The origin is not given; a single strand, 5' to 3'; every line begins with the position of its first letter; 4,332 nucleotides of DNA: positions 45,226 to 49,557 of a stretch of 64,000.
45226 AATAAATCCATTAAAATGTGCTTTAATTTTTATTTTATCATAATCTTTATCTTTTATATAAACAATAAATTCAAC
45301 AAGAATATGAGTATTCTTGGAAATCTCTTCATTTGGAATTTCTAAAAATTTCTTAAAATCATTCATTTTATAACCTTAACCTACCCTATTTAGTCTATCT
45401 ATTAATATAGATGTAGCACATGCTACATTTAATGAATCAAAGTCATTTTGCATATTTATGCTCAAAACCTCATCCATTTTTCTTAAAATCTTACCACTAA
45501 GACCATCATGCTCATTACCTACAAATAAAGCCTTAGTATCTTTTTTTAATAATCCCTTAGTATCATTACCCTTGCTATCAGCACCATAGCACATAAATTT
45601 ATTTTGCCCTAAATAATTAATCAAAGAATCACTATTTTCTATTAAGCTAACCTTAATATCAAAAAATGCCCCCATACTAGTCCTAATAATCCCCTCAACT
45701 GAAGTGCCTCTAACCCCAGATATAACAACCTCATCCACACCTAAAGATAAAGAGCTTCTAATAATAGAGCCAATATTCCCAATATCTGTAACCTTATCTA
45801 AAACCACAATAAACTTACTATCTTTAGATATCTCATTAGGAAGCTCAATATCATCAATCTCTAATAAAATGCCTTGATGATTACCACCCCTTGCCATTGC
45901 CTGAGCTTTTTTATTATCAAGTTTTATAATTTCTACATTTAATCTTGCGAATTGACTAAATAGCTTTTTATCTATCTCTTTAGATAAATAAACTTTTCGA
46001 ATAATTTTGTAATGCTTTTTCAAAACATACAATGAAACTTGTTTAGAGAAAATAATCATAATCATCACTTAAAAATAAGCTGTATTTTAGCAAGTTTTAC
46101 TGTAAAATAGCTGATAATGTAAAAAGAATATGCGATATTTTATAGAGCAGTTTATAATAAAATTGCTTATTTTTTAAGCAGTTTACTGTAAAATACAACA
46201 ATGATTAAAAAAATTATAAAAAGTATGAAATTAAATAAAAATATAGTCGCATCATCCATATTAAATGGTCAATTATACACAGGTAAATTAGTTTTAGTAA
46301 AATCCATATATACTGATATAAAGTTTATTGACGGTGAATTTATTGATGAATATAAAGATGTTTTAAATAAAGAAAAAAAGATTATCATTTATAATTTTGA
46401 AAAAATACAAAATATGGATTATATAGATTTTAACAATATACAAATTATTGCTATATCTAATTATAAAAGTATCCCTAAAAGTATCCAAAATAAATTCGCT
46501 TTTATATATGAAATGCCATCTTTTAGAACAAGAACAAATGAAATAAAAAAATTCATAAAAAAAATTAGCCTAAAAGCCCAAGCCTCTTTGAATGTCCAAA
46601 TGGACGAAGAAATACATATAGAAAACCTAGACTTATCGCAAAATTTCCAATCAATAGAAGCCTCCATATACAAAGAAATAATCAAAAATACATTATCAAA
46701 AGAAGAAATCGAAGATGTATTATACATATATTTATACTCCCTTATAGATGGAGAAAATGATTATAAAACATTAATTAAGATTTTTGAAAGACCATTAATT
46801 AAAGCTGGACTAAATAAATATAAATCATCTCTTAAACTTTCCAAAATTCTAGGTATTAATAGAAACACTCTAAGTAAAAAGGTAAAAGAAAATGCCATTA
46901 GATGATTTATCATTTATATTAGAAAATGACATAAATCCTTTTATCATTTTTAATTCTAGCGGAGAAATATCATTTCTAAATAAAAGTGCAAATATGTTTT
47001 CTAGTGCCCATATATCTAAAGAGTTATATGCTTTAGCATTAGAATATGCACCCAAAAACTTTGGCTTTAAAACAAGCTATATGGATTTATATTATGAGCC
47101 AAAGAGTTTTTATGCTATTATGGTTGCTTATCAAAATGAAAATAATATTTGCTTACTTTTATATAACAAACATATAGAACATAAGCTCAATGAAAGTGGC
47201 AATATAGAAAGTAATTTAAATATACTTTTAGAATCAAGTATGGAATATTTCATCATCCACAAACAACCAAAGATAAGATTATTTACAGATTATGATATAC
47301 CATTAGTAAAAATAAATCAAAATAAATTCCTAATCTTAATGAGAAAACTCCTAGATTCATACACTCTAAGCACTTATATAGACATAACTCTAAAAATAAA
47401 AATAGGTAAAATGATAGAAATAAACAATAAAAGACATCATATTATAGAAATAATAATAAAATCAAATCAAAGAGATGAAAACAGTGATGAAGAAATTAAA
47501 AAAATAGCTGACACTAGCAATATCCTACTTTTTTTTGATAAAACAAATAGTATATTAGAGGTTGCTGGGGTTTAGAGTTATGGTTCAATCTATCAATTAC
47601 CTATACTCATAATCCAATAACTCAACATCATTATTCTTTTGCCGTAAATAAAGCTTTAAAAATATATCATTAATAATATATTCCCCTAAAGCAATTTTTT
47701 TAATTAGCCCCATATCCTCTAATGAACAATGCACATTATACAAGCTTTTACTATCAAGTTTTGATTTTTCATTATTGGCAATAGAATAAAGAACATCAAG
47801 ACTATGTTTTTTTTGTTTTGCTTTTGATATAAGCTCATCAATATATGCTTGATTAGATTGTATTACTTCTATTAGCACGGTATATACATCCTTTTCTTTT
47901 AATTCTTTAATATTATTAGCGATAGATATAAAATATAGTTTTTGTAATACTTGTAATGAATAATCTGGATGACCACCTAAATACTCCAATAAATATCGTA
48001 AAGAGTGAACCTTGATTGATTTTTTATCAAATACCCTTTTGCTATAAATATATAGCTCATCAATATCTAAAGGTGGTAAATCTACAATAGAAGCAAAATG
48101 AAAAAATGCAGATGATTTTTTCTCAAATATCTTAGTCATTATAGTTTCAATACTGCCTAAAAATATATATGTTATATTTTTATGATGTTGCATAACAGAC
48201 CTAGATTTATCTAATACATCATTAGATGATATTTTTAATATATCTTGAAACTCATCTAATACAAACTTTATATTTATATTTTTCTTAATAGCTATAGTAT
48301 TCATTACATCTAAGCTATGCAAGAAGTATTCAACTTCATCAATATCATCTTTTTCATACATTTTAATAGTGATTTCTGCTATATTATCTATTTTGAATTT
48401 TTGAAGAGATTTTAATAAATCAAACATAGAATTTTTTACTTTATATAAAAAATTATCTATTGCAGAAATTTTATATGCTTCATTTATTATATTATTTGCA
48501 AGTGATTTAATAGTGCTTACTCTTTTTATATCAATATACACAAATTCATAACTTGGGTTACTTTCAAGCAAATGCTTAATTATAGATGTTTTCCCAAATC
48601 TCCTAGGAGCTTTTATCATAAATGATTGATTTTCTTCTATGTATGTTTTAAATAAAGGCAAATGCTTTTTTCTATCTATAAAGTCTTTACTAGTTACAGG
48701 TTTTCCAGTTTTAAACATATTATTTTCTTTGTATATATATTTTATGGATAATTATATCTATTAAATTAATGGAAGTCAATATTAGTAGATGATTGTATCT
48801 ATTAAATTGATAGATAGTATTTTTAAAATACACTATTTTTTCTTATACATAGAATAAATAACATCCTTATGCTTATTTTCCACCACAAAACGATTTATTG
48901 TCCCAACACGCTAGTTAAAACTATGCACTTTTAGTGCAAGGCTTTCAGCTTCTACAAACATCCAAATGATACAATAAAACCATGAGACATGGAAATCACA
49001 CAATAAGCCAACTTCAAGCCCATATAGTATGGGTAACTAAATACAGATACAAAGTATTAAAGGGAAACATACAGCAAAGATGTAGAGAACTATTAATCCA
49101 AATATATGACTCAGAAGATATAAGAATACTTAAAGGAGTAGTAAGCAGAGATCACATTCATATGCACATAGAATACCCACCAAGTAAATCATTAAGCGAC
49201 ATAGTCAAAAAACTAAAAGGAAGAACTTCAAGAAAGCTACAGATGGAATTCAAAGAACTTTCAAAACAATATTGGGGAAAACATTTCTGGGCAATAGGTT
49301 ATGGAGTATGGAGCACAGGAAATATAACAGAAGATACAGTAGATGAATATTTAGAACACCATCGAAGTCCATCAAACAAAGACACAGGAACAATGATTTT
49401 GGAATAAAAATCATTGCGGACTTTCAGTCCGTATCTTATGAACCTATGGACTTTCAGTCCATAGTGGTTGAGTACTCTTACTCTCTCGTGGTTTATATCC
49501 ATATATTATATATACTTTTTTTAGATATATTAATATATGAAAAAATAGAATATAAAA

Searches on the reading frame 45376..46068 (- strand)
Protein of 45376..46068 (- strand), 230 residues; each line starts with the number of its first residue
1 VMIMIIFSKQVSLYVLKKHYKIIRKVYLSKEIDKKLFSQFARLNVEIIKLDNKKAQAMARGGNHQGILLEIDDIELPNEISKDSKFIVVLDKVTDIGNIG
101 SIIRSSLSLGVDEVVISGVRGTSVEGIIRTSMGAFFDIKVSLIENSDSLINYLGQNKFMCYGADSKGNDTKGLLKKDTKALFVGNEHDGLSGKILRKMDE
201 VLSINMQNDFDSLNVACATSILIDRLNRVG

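Call 55: search_protein_families(library=pfam, max_evalue=0.000001, proteins=[window:45376-46068:-])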
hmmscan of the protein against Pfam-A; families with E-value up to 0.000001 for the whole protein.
window:45376-46068:- (230 aa): 2 families
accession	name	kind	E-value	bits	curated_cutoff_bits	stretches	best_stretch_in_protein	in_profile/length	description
PF00588.24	SpoU_methylase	-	3.1e-30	105.6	29.7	1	86-223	2-141/142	SpoU rRNA Methylase family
PF08032.17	SpoU_sub_bind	-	4.7e-10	40.1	22.8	1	15-74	11-73/76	RNA 2'-O ribose methyltransferase substrate binding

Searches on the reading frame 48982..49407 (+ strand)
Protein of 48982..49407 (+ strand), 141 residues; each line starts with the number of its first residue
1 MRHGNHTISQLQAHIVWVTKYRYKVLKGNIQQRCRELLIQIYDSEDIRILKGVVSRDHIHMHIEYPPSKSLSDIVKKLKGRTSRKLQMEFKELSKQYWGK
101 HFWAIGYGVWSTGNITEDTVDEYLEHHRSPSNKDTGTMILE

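Call 55: search_protein_families(library=pfam, max_evalue=0.000001, proteins=[window:48982-49407:+])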
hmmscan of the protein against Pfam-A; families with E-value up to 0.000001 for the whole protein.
window:48982-49407:+ (141 aa): 1 family
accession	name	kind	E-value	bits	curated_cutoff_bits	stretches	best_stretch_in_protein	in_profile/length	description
PF01797.21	Y1_Tnp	-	3.4e-39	134.2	23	1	8-126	2-120/121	Transposase IS200 like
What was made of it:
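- A complete Y1 transposase gene lies at 48982-49407 (call 55).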
